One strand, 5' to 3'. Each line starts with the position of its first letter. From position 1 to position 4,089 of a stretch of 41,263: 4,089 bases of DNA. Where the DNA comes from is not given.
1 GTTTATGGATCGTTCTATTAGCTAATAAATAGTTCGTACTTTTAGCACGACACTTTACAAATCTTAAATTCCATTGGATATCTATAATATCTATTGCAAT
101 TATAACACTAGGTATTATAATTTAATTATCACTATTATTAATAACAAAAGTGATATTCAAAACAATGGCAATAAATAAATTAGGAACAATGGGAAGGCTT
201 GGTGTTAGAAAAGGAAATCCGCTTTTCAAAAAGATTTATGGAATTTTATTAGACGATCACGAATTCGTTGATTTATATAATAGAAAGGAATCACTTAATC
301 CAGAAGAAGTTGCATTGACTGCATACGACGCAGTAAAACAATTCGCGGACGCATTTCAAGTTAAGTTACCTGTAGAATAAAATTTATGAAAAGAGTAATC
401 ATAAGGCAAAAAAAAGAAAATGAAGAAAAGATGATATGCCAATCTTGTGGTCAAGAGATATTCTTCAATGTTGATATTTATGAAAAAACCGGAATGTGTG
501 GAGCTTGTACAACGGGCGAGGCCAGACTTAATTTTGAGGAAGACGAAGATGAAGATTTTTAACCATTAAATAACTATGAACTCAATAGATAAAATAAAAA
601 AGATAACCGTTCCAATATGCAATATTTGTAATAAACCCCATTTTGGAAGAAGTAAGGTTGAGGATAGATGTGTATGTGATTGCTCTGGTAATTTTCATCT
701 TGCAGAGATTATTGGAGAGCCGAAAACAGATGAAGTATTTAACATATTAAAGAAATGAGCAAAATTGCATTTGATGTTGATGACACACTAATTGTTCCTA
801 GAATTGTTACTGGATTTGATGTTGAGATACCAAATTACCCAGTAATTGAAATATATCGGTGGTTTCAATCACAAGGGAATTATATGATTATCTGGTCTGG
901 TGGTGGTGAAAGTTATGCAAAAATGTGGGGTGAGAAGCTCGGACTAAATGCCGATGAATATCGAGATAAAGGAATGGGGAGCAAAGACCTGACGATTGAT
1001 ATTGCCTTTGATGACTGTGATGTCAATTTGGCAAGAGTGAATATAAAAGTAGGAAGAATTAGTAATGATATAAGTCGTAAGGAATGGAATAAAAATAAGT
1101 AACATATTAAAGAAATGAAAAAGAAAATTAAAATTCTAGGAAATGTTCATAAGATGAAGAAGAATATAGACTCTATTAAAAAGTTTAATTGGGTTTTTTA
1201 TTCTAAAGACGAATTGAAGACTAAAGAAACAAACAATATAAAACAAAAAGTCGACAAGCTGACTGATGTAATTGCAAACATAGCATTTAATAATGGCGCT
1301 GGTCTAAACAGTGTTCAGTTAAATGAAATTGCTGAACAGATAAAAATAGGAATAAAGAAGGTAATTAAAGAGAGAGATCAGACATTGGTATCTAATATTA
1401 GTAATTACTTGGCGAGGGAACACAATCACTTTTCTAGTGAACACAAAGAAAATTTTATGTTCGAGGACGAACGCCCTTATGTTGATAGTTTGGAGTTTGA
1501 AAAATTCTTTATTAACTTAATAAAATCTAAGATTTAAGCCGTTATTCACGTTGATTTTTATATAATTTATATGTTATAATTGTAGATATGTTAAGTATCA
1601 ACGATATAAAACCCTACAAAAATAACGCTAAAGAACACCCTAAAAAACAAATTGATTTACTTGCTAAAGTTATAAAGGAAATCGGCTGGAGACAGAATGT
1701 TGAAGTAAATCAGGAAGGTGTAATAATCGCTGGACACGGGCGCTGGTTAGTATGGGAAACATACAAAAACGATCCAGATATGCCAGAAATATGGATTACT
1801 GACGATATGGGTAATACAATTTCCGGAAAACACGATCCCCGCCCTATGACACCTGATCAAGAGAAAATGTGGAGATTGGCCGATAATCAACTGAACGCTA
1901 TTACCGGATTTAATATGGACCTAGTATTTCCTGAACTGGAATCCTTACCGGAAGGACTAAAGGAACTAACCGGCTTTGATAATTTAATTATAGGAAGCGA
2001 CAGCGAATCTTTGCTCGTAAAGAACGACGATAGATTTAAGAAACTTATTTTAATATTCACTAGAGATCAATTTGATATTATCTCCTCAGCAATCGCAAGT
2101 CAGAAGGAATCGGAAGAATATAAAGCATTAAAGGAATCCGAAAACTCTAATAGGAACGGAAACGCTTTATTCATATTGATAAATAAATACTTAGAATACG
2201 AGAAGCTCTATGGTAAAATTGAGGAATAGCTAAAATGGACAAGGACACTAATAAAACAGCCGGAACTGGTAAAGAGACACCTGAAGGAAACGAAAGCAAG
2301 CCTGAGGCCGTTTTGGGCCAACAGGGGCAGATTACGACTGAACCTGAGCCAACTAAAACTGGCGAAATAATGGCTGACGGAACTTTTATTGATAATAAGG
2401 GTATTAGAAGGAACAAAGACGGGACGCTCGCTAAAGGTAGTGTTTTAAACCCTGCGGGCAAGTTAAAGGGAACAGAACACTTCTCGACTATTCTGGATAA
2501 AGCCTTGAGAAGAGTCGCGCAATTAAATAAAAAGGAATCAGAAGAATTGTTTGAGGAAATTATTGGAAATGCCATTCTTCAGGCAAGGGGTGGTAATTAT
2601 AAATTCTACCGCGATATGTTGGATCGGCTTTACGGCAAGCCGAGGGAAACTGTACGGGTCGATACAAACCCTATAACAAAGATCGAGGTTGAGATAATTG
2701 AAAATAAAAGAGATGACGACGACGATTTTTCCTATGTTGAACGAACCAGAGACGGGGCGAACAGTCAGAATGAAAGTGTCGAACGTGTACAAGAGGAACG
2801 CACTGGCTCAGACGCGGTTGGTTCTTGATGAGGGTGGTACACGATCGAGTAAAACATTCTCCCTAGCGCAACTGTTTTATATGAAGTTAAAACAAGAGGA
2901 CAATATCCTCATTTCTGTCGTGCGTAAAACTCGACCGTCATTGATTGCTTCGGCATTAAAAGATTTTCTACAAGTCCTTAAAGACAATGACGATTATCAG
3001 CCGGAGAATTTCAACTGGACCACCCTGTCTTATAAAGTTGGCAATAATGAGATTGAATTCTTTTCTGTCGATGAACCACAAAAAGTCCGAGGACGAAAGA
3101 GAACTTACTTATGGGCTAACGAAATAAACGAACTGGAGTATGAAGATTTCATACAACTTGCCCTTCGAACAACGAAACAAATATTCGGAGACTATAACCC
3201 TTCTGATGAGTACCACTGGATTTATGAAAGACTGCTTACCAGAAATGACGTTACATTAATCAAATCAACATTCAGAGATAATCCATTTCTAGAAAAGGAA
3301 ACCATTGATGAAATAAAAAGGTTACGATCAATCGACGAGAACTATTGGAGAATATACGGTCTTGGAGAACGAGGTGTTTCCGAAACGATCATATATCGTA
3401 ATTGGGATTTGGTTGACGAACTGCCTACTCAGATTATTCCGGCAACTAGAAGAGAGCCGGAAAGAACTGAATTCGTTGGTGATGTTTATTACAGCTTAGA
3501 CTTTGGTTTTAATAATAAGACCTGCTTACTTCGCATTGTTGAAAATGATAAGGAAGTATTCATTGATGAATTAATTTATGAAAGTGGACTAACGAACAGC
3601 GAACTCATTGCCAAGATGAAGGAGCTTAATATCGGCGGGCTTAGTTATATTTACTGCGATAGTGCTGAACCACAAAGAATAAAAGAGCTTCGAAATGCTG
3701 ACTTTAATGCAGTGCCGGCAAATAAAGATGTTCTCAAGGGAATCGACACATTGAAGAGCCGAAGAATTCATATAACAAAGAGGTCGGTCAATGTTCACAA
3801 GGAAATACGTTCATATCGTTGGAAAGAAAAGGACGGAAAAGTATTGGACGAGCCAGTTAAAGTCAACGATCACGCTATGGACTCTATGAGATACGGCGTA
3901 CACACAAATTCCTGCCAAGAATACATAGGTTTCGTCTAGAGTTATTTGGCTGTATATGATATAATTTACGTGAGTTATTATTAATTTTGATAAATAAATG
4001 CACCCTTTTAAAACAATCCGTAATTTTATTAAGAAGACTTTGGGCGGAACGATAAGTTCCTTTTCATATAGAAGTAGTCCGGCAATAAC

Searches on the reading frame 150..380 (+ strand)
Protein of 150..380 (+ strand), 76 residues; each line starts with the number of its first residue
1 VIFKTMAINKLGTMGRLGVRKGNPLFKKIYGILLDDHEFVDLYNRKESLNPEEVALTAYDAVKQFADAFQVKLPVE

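Call 94: search_protein_families(library=pfam, alignment_id=A4, max_evalue=0.001)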
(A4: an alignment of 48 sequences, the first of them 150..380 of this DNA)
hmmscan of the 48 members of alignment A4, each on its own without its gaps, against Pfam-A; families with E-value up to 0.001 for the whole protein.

A. member 1, window:150-380:+ (76 aa): 0 families

B. families by the number of members that match (of 48 scanned): 19 families
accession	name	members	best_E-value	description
PF13385.13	Laminin_G_3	2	4.8e-08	Concanavalin A-like lectin/glucanases superfamily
PF04860.17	Phage_portal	1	6.7e-46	Phage portal protein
PF05065.19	Phage_capsid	1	8.1e-28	Phage capsid family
PF09588.16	YqaJ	1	6.5e-24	YqaJ-like viral recombinase domain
PF04466.19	Terminase_3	1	3.6e-21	Phage terminase large subunit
PF18906.5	Phage_tube_2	1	1.7e-20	Phage tail tube protein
PF13578.12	Methyltransf_24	1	6.1e-16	Methyltransferase domain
PF03837.19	RecT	1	3.5e-15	RecT family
PF04233.19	Phage_Mu_F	1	3.8e-15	Phage Mu protein F like protein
PF04464.20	Glyphos_transf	1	6.3e-14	CDP-Glycerol:Poly(glycerophosphate) glycerophosphotransferase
PF21722.4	Gly_rich_2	1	1.4e-11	Glycine-rich domain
PF24032.1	YQBQ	1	6.1e-09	YQBQ-like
PF00535.33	Glycos_transf_2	1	9.1e-07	Glycosyl transferase family 2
PF08241.18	Methyltransf_11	1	3.3e-06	Methyltransferase domain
PF01596.23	Methyltransf_3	1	1.9e-05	O-methyltransferase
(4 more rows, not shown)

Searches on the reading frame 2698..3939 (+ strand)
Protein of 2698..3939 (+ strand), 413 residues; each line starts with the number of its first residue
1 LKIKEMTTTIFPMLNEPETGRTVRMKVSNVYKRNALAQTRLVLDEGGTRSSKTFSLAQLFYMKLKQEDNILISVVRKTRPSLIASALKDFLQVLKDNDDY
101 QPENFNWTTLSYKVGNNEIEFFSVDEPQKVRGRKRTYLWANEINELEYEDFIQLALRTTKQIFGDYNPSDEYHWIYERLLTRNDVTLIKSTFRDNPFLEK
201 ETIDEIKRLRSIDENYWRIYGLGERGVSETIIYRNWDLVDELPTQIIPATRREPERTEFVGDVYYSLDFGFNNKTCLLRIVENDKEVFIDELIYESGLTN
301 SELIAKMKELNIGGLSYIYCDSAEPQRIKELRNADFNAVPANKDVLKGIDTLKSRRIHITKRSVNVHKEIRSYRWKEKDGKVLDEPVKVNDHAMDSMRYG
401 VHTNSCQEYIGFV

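Call 62: search_dna_similar(query=window:2698-3939:+, collection=phages, mode=protein, max_rows=15, max_evalue=0.00001)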
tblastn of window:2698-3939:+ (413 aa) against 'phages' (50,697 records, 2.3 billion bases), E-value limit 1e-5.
Records with a match: 1243; places in all: 1247; records where one place covers at least 80% of the query: 718.
Best place of each record, by identity: <60% 1243.
By first word of the organism name: Streptococcus 245; Staphylococcus 206; Salmonella 100; Bacteroides 97; Enterococcus 86; Flavobacterium 75; Clostridium 65; Lactobacillus 37; Bacteriophage 29; Bacillus 28; and 58 more.
By host as written in the record: - 160; Staphylococcus aureus 65; Streptococcus thermophilus 54; Clostridium sporogenes ATCC-15579 30; Flavobacterium sp. LMO9 27; Enterococcus faecalis 25; Flavobacterium sp. LMO6 19; Staphylococcus pseudintermedius 15; and 464 more.
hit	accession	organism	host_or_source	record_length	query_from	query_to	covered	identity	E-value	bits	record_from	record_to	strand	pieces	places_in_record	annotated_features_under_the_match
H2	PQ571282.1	Bacteroides phage BU2-2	Bacteroides uniformis BG2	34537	16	401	93%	33.4%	9e-50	186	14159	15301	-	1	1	terminase large subunit | terminase small subunit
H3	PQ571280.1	Bacteroides phage BU1-1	Bacteroides uniformis BG16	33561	16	401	93%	33.4%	2e-49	185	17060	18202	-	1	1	terminase large subunit | terminase small subunit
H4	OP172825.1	Parabacteroides phage PM116P2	Parabacteroides merdae DA116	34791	25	401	91%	34.2%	3e-51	191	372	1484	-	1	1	terminase large subunit | hypothetical protein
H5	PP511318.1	Dulem virus 31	Eulemur flavifrons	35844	25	401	91%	34.0%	2e-54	200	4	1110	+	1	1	terminase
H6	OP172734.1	Bacteroides phage BU241P2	Bacteroides uniformis DA241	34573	16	401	93%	33.2%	5e-49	184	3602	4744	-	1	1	terminase large subunit | hypothetical protein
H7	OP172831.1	Parabacteroides phage PM682P4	Parabacteroides merdae DA682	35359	25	401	91%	33.9%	2e-51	191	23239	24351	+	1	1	terminase large subunit | hypothetical protein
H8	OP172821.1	Parabacteroides phage PM21P1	Parabacteroides merdae DA21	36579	25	401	91%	33.9%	4e-51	190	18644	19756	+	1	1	terminase large subunit | hypothetical protein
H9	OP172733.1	Bacteroides phage BU241P1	Bacteroides uniformis DA241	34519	18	401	93%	33.2%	5e-49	184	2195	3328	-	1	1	terminase large subunit | hypothetical protein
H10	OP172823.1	Parabacteroides phage PM93P1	Parabacteroides merdae BSC93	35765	25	401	91%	33.7%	5e-51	190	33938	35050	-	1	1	terminase large subunit | hypothetical protein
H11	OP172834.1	Parabacteroides phage PM708P3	Parabacteroides merdae DA708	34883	25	401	91%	33.7%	6e-51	189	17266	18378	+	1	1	terminase large subunit | hypothetical protein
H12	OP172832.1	Parabacteroides phage PM682P6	Parabacteroides merdae DA682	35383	25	401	91%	33.7%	6e-51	189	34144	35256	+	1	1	terminase large subunit | hypothetical protein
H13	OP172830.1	Parabacteroides phage PM682P3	Parabacteroides merdae DA682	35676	25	401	91%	33.7%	6e-51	189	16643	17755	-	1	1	terminase large subunit | hypothetical protein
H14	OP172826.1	Parabacteroides phage PM116P4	Parabacteroides merdae DA116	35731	25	401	91%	33.7%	1e-50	189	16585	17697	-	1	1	terminase large subunit | hypothetical protein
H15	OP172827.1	Parabacteroides phage PM116P5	Parabacteroides merdae DA116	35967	25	401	91%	33.7%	1e-50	189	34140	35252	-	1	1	terminase large subunit | hypothetical protein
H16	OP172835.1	Parabacteroides phage PM708P4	Parabacteroides merdae DA708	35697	25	401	91%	33.7%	1e-50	189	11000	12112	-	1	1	terminase large subunit | hypothetical protein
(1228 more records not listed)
